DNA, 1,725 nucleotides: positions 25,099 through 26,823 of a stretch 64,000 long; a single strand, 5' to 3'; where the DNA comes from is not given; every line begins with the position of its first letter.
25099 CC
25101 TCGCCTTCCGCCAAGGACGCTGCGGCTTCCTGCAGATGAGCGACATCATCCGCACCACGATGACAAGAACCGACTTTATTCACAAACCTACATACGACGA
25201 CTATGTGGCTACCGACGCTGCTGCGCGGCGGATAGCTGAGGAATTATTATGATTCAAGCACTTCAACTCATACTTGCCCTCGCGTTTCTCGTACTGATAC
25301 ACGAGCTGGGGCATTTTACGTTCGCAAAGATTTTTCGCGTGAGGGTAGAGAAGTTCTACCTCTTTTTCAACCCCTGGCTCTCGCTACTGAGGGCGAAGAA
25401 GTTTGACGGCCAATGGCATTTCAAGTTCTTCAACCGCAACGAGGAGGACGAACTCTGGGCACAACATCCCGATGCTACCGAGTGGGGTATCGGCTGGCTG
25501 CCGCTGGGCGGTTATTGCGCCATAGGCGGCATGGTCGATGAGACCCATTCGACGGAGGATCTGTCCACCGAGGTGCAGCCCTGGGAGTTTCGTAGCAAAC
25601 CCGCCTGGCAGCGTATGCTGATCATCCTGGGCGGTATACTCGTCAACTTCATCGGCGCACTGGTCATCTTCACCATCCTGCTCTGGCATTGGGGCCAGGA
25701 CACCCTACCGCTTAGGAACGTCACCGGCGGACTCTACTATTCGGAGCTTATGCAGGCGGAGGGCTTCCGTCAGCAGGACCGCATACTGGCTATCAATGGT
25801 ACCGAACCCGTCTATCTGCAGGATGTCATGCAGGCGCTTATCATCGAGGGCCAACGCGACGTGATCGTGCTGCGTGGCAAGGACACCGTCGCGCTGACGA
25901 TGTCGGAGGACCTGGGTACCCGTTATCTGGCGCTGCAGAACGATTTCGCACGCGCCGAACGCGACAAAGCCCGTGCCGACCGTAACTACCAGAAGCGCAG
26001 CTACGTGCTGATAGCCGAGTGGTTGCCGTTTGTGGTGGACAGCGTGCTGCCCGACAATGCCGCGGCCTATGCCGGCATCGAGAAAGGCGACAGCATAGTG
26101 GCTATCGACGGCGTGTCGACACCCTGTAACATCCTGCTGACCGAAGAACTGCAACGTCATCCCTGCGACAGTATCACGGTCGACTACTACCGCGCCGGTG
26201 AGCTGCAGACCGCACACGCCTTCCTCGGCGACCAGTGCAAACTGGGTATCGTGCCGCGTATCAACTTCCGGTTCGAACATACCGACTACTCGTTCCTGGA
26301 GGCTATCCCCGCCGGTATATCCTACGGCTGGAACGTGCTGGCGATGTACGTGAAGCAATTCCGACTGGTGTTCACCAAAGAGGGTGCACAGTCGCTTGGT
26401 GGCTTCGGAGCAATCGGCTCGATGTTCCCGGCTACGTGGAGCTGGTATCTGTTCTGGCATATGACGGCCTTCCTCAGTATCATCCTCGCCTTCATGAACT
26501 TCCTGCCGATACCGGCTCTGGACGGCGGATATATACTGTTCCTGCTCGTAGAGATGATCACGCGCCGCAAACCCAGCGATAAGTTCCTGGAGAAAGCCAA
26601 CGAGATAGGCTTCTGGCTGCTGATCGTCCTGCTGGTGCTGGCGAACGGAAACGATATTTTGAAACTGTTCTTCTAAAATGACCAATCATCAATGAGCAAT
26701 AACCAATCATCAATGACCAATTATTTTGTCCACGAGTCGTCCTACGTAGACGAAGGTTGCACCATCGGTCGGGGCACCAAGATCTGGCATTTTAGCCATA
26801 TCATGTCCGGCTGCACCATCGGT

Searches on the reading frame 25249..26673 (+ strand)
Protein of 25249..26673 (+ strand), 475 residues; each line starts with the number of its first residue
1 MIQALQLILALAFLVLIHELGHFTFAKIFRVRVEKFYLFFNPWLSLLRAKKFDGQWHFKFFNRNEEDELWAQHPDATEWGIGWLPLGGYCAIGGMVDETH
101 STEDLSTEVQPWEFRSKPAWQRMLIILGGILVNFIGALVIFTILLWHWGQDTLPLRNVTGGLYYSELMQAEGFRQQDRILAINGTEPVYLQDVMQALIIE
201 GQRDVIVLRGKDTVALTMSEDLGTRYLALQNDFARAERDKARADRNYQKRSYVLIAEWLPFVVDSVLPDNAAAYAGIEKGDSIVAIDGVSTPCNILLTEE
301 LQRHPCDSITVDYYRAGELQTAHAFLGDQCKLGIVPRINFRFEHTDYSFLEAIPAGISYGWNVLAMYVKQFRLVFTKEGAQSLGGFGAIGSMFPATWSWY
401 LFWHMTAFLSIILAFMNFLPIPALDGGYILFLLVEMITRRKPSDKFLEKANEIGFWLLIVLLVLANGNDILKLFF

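Call 77: search_protein_families(library=pfam, proteins=[window:25249-26673:+], max_evalue=0.00001)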
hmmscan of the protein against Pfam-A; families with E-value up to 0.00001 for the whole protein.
window:25249-26673:+ (475 aa): 4 families
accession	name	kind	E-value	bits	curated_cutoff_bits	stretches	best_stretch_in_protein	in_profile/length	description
PF02163.28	Peptidase_M50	-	1.6e-46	158.9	27.2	2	68-461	38-221/221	Peptidase family M50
PF17820.7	PDZ_6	-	2.1e-08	34.2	27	0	262-291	1-30/54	PDZ domain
PF13180.12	PDZ_2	-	2.5e-07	31.3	27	0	262-322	15-76/80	PDZ domain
PF00595.29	PDZ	-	2.7e-07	31.3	23.2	0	260-291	26-57/81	PDZ domain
